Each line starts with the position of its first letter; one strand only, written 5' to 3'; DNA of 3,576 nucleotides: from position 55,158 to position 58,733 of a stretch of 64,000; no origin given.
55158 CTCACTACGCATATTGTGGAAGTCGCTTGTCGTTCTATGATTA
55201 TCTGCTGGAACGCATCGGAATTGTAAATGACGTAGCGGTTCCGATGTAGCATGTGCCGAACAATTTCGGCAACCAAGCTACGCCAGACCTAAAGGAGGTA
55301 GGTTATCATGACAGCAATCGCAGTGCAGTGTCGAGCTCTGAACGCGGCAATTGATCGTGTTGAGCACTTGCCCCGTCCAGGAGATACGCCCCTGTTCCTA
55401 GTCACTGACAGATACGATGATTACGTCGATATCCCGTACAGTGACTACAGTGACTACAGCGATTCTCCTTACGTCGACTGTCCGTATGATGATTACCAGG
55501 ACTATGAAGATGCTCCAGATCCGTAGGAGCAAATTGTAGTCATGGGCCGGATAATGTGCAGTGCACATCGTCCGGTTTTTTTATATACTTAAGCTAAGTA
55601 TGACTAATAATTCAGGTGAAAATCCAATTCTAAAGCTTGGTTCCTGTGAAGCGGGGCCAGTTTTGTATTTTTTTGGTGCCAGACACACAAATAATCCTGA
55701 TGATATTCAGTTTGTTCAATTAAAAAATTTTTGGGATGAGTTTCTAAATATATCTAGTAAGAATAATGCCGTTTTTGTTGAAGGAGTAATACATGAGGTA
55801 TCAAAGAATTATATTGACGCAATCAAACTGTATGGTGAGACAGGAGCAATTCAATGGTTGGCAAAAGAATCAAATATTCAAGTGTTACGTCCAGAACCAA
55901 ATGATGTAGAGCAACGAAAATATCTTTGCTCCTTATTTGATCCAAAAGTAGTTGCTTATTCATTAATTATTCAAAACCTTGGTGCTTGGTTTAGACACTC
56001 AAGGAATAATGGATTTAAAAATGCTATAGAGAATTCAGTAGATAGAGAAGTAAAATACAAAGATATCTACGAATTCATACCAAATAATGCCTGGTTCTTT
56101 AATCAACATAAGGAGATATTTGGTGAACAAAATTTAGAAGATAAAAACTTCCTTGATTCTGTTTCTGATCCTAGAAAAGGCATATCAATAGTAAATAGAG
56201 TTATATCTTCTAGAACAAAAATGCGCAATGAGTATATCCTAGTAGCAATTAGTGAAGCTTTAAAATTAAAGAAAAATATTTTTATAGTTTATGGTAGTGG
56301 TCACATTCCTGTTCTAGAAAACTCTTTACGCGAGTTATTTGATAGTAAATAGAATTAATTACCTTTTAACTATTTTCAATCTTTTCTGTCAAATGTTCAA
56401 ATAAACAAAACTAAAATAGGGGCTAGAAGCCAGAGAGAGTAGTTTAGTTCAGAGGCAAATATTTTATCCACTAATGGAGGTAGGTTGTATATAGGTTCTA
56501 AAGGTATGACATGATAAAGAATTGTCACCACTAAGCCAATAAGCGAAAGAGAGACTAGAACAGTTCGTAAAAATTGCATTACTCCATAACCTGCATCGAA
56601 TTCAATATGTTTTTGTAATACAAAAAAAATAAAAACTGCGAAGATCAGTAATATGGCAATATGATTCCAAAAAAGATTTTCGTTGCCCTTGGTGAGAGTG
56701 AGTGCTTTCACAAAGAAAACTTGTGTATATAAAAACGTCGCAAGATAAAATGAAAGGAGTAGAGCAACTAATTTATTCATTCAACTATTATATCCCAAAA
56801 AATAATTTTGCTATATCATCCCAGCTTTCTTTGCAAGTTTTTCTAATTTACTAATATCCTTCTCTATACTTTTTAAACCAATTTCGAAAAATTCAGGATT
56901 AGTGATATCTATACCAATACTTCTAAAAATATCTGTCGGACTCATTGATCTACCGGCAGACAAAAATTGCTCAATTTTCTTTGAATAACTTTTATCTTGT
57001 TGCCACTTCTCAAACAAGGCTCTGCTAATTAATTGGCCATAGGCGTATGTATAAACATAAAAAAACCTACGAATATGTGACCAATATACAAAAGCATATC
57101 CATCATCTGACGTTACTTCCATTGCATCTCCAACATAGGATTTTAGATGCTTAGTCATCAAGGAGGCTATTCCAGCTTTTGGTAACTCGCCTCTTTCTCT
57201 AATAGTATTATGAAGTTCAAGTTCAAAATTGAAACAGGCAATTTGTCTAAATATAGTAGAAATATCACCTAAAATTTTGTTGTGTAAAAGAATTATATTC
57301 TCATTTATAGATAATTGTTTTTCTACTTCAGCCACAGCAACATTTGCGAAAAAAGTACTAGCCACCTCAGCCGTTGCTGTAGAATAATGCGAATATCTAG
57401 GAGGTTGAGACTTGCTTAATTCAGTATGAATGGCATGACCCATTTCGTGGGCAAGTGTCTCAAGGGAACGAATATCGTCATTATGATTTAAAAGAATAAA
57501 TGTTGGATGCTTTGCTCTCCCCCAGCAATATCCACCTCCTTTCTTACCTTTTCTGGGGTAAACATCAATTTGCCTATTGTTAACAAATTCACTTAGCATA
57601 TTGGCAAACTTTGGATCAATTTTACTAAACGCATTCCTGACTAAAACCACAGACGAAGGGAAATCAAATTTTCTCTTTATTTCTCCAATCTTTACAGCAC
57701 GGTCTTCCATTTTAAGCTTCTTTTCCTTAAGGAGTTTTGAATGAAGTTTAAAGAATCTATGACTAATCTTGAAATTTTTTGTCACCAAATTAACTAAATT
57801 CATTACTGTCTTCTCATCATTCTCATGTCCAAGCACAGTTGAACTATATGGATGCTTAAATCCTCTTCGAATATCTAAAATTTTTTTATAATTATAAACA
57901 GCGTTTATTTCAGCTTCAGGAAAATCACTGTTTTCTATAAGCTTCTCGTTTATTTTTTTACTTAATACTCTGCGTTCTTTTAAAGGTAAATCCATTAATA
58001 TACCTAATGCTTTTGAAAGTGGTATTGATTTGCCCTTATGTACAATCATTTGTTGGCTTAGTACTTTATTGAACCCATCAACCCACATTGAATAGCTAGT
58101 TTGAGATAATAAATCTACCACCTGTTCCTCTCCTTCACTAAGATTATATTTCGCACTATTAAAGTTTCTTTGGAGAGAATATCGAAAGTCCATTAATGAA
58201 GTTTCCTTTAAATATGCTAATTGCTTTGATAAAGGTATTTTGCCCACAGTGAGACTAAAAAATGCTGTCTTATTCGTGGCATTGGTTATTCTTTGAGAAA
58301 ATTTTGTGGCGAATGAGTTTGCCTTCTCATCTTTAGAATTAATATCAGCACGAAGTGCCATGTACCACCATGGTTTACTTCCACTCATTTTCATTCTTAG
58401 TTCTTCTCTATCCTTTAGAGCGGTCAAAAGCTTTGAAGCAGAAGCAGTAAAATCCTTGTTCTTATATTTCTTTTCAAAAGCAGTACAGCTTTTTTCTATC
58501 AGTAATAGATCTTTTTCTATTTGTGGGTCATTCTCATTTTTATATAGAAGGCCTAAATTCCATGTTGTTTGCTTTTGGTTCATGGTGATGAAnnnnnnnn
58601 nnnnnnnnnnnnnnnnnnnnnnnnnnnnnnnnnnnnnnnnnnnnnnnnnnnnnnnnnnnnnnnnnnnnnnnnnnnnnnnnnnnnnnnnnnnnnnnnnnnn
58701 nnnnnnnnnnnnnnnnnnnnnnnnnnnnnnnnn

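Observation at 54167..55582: Radical-SAM/SPASM maturase plus a 72-aa peptide built from nine Y-x-D/E triplets: a candidate new RiPP locus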

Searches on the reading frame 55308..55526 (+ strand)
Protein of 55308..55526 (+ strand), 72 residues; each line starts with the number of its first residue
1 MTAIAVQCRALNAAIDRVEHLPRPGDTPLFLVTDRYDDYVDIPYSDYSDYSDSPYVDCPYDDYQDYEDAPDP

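Call 3: search_protein_families(library=pfam, proteins=[window:55308-55526:+], max_evalue=0.1)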
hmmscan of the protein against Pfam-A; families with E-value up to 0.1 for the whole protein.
window:55308-55526:+ (72 aa): 0 families

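Call 4: search_protein_families(library=ncbifam, proteins=[window:55308-55526:+], max_evalue=0.1)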
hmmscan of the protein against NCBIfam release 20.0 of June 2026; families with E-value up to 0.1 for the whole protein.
window:55308-55526:+ (72 aa): 0 families

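Call 7: find_homologous_proteins(query=window:55308-55526:+, max_evalue=0.01)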
Query window:55308-55526:+ (72 aa): 3 proteins with E <= 0.01 among 3 candidates.
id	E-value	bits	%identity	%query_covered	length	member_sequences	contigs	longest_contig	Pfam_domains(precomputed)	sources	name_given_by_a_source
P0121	1.6e-40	154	100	100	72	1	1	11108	-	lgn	-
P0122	4.1e-32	127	88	100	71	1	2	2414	-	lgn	-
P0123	7.1e-5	41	46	99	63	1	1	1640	-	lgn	-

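Call 55: find_encoding_contigs(protein=P0122, flank=3000, max_places=3)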
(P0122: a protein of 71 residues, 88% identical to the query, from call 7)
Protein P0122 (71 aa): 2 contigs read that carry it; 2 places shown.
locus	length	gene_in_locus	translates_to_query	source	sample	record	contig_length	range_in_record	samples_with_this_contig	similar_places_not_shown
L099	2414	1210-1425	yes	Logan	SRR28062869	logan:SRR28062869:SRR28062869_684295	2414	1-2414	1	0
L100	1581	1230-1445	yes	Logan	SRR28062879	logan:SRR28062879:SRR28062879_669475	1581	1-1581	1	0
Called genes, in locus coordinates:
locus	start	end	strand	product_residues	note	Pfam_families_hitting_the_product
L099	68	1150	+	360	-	PF04055:Radical_SAM, PF13353:Fer4_12 (weak), PF13186:SPASM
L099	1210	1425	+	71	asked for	-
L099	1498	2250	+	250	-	-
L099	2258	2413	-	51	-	?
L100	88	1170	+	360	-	PF04055:Radical_SAM, PF13353:Fer4_12 (weak), PF13186:SPASM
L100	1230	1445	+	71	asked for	-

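Call 73: search_protein_representatives(alignment_id=A4)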
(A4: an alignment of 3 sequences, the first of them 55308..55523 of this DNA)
Query: 3 sequences, 74 profile positions. Proteins with E-value up to 0.001 (for the whole library): 13; up to 1e-10: 3; up to 1e-30: 1. The best 13 are listed.
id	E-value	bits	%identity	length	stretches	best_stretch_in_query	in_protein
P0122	2.1e-39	149.8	-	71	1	1-74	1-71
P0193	2.4e-11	59.8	-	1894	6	10-65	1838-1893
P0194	3.6e-11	59.3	-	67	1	1-68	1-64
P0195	3.2e-09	53.1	-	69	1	6-69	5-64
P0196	2.9e-08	50.0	-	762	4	29-55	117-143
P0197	2.9e-08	50.0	-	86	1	10-72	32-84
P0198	4.8e-07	46.1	-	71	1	5-73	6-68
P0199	5.6e-07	45.9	-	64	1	8-71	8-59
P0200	1.0e-06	45.0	-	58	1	8-67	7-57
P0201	4.7e-06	42.9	-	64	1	3-73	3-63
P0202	6.6e-06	42.4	-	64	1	10-73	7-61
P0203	7.0e-06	42.3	-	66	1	8-73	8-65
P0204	1.9e-05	41.0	-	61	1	3-73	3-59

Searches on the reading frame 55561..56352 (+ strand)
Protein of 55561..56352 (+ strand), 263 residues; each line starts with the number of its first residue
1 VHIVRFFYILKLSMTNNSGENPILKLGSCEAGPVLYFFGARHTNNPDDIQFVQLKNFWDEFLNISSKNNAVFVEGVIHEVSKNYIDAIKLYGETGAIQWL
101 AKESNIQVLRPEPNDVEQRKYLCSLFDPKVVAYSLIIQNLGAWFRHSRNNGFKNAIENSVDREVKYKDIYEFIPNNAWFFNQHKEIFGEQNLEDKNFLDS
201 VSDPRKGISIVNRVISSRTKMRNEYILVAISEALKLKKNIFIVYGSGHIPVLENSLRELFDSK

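Call 3: search_protein_families(library=pfam, proteins=[window:55561-56352:+], max_evalue=0.1)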
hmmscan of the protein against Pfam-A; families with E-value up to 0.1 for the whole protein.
window:55561-56352:+ (263 aa): 2 families
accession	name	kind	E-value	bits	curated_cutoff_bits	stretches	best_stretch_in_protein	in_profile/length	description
PF12753.13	Nro1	-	0.034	13.6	26.5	1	46-80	46-78/421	Nuclear pore complex subunit Nro1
PF18950.5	DUF5694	-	0.053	14.4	27.5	0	222-257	135-171/185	Family of unknown function (DUF5694)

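Call 4: search_protein_families(library=ncbifam, proteins=[window:55561-56352:+], max_evalue=0.1)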
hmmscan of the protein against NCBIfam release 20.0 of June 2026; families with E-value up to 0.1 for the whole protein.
window:55561-56352:+ (263 aa): 0 families

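Call 28: search_protein_families(library=pfam, alignment_id=A1, max_evalue=5)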
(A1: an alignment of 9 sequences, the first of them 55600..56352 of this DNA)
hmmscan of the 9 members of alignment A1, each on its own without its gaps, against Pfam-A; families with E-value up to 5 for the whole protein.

A. member 1, window:55600-56352:+ (250 aa): 3 families
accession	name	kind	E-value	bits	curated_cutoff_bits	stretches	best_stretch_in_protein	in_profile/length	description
PF12753.13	Nro1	-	0.031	13.7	26.5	1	33-67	46-78/421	Nuclear pore complex subunit Nro1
PF18950.5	DUF5694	-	0.047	14.5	27.5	1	209-244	135-171/185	Family of unknown function (DUF5694)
PF01963.22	TraB_PrgY_gumN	-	0.13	12.6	26.8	1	209-238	217-246/263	TraB/PrgY/gumN family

B. families by the number of members that match (of 9 scanned): 6 families
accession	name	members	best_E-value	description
PF01963.22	TraB_PrgY_gumN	6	0.00063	TraB/PrgY/gumN family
PF18950.5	DUF5694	2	0.021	Family of unknown function (DUF5694)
PF17241.8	Retrotran_gag_4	1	0.0017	Ty5 Gag N-terminal region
PF10771.15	DUF2582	1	0.027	Winged helix-turn-helix domain (DUF2582)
PF12753.13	Nro1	1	0.031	Nuclear pore complex subunit Nro1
PF15436.11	PGBA_N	1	0.083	Plasminogen-binding protein pgbA N-terminal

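Call 29: search_solved_structures(query=A1, max_evalue=10, show_alignments=2)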
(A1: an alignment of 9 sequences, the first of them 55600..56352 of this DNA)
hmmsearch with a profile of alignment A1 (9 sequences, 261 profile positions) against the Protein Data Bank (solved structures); distinct sequences matched with E-value up to 10: 7.
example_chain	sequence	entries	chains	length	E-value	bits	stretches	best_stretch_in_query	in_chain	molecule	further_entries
6azh_A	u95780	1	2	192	0.0095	18.4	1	119-223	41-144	TetR family transcriptional regulator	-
6cc2_A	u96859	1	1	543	0.036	16.5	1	22-68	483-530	Cell division control protein 45 cdc45 putative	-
1yzf_A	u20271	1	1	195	0.077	15.4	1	26-98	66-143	lipase/acylhydrolase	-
3k1h_A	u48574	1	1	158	0.15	14.4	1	147-200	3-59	Putative uncharacterized protein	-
3k1i_C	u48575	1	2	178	0.21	14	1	135-200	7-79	Putative uncharacterized protein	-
2xu6_A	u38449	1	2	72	0.36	13.2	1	153-198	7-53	MDV1 COILED COIL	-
6lea_C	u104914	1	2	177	0.37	13.2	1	153-200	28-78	Uncharacterized protein HP_1076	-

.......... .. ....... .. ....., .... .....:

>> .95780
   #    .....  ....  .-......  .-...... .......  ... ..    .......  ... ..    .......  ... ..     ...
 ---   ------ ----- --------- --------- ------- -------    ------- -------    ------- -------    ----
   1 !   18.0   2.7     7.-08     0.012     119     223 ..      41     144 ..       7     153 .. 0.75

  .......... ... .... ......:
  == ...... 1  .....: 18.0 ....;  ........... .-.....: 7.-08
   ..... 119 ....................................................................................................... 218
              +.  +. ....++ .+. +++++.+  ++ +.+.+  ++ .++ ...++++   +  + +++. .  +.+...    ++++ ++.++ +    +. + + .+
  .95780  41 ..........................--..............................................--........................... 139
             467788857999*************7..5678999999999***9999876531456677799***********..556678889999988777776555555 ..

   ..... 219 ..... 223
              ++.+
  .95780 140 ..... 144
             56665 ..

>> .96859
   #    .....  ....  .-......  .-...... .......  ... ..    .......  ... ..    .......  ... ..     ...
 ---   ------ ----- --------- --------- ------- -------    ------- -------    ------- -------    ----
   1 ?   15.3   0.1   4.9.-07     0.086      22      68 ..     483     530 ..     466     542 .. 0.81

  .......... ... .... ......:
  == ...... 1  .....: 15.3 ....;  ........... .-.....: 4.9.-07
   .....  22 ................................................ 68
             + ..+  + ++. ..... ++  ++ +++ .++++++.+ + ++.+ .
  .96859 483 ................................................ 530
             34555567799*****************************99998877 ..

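Call 41: find_homologous_proteins(query=A1, max_evalue=0.001)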
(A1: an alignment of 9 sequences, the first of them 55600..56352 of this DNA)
Query A1 (9 sequences) (250 aa, profile of the alignment): 59 proteins with E <= 0.001 among 2908 candidates.
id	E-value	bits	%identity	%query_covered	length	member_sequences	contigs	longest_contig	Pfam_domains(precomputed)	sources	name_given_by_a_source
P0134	3.5e-111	389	27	90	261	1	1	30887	-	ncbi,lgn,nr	ncbi:MAG: hypothetical protein NTX96_00690 [Candidatus Zambryskibacteria bacterium]|nr:hypothetical 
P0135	2.1e-108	380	29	92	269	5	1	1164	-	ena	-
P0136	4.1e-108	379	25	92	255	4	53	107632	-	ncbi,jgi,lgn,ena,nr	ncbi:MAG: hypothetical protein A3C63_00510 [Candidatus Zambryskibacteria bacterium RIFCSPHIGHO2_02_F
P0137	5.6e-107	375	28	90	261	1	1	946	-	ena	-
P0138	1.4e-102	360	30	91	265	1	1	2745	-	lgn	-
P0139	2.9e-102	359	29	90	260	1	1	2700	-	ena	-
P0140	1.6e-101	357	30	91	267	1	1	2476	-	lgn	-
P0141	3.0e-101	356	29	90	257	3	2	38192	-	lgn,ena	-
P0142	3.1e-101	356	36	91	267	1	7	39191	-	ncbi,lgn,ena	-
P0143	3.8e-101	356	30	90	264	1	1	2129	-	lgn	-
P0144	1.1e-100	354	29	91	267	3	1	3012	-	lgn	-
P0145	1.5e-100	354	27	90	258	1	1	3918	-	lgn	-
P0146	4.3e-100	352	30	92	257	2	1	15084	-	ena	-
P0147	2.5e-99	350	24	91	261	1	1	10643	-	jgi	jgi:hypothetical protein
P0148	1.1e-98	348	26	90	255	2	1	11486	-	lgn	-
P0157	7.8e-93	329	100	100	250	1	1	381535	-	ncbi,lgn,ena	-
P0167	1.5e-80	288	66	100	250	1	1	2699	-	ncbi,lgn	ncbi:MAG: hypothetical protein WAV29_06045 [Microgenomates group bacterium]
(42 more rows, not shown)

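Call 48: predict_structure(alignment_id=A3)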
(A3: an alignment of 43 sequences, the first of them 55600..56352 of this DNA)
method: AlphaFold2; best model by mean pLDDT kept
length: 250 residues; sequences in the alignment: 43
mean_pLDDT: 93.4   pTM: 0.86
mean pLDDT of the five models: 93.4, 93.0, 92.6, 92.5, 92.3
residues with pLDDT >= 90: 221; 70-90: 18; 50-70: 7; < 50: 4
segments of 3 or more residues with pLDDT < 50: 1-4
pLDDT, mean of each block of 10 residues (from residue 1): 68 84 96 97 97 94 92 97 98 96 97 98 95 79 96 98 98 97 94 93 96 96 96 93 89
secondary structure, 60 per line:
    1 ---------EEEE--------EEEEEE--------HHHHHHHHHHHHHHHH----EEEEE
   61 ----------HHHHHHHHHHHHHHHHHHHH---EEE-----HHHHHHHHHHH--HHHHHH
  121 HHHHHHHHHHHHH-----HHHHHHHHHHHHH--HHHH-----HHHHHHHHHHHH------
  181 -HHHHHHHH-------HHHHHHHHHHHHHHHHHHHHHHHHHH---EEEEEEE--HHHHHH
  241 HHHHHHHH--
elements in order: E10-13 E22-27 H36-51 E56-60 H71-90 E94-96 H102-112 H115-133 H139-151 H154-157 H163-174 H182-189 H197-222 E226-232 H235-248

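Call 50: fold_search(model_id=the predicted structure, library=pdb)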
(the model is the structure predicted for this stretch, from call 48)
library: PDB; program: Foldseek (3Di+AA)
matches with E <= 10: 246; with E <= 0.001: 0
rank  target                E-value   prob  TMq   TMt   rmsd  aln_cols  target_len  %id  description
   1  9rj1                  1.4e-01  0.05  0.13  0.11  22.4       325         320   11  S-methylcysteine synthase (BSAS4) from common bean in complex with PLP, BEZ, and GOL (released 2025-12-03)
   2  8sru_C                2.4e-01  0.04  0.11  0.10  23.0       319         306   10  Crystal structure of O-acetyl-L-serine sulfhydrylase A (CysK) from Staphylococcus aureus NCTC 8325 complexed with a se (released 2024-11-13)
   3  8bqs_DQ               3.5e-01  0.35  0.36  0.26  14.5       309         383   14  Cryo-EM structure of the I-II-III2-IV2 respiratory supercomplex from Tetrahymena thermophila (released 2023-08-23)
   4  8sru_A                3.7e-01  0.05  0.15  0.13  23.1       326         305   10  Crystal structure of O-acetyl-L-serine sulfhydrylase A (CysK) from Staphylococcus aureus NCTC 8325 complexed with a se (released 2024-11-13)
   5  9nld_C                3.9e-01  0.06  0.16  0.15  23.1       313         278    9  O-acetylserine sulfhydrylase A (CysK) from Neisseria gonorrhoeae (released 2026-04-01)
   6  8srw_A                3.9e-01  0.05  0.15  0.13  22.8       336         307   11  Crystal structure of O-acetyl-L-serine sulfhydrylase A (CysK) from Staphylococcus aureus NCTC 8325 complexed with a mo (released 2024-11-13)
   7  8srt_A                4.4e-01  0.03  0.12  0.10  23.5       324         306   10  Crystal structure of the O-acetyl-L-serine sulfhydrylase A (CysK) holoenzyme from Staphylococcus aureus NCTC 8325 (released 2024-11-13)
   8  9jxu_A                4.7e-01  0.04  0.13  0.12  21.8       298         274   10  Crystal structure of cysteine synthase A from Limosilactobacillus reuteri LR1 in its apo form (released 2024-11-13)
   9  7xnz_A                5.5e-01  0.04  0.15  0.09  23.0       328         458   10  Native cystathionine beta-synthase of Mycobacterium tuberculosis. (released 2022-05-25)
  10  9nld_D                5.8e-01  0.03  0.15  0.14  20.9       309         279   12  O-acetylserine sulfhydrylase A (CysK) from Neisseria gonorrhoeae (released 2026-04-01)
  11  8t2c_B                5.8e-01  0.03  0.14  0.12  22.9       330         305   12  Crystal structure of O-acetyl-L-serine sulfhydrylase A (CysK) from Staphylococcus aureus NCTC 8325 complexed with a Cy (released 2024-12-18)
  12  8sru_B                5.8e-01  0.03  0.12  0.11  22.8       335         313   10  Crystal structure of O-acetyl-L-serine sulfhydrylase A (CysK) from Staphylococcus aureus NCTC 8325 complexed with a se (released 2024-11-13)
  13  5d84                  6.2e-01  0.02  0.12  0.09  23.6       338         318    8  Staphyloferrin B precursor biosynthetic enzyme SbnA bound to PLP (released 2016-02-03)
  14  5i7h_C                6.5e-01  0.03  0.15  0.14  21.6       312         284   11  Mycobacterium tuberculosis CysM in complex with the Urea-scaffold inhibitor 6 [3-(3-(4-Bromophenyl)ureido)benzoic acid (released 2016-08-17)
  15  5ohx_A                6.5e-01  0.03  0.15  0.09  23.2       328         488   11  Structure of active cystathionine B-synthase from Apis mellifera (released 2018-01-03)
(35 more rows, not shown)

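Call 54: find_encoding_contigs(protein=P0167, flank=3000, max_places=3)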
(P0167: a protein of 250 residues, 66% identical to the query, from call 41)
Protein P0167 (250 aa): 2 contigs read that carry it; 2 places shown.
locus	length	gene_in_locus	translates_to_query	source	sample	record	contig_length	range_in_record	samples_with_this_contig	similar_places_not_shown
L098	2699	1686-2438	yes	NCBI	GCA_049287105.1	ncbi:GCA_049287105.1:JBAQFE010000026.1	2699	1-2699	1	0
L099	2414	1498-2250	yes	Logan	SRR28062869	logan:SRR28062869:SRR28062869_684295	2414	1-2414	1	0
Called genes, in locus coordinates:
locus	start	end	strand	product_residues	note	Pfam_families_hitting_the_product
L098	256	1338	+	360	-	PF04055:Radical_SAM, PF13353:Fer4_12 (weak), PF13186:SPASM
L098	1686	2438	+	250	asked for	-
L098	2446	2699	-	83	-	?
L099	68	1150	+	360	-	PF04055:Radical_SAM, PF13353:Fer4_12 (weak), PF13186:SPASM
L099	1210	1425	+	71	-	-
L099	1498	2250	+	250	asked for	-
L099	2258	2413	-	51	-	?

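Call 88: search_protein_families(library=ncbifam, proteins=[window:55600-56349:+], max_evalue=1)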
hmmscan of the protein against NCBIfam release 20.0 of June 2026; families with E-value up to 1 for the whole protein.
window:55600-56349:+ (250 aa): 0 families

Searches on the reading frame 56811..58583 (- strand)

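Call 37: search_protein_families(library=pfam, proteins=[window:56811-58583:-], max_evalue=0.001)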
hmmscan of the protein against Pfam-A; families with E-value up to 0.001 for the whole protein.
window:56811-58583:- (590 aa): 2 families
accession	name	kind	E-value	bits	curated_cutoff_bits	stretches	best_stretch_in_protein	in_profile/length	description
PF01432.26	Peptidase_M3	-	4e-32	112.6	27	1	255-568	66-453/457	Peptidase family M3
PF08439.15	Peptidase_M3_N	-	2.4e-05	24.9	25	1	116-169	5-59/70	Oligopeptidase F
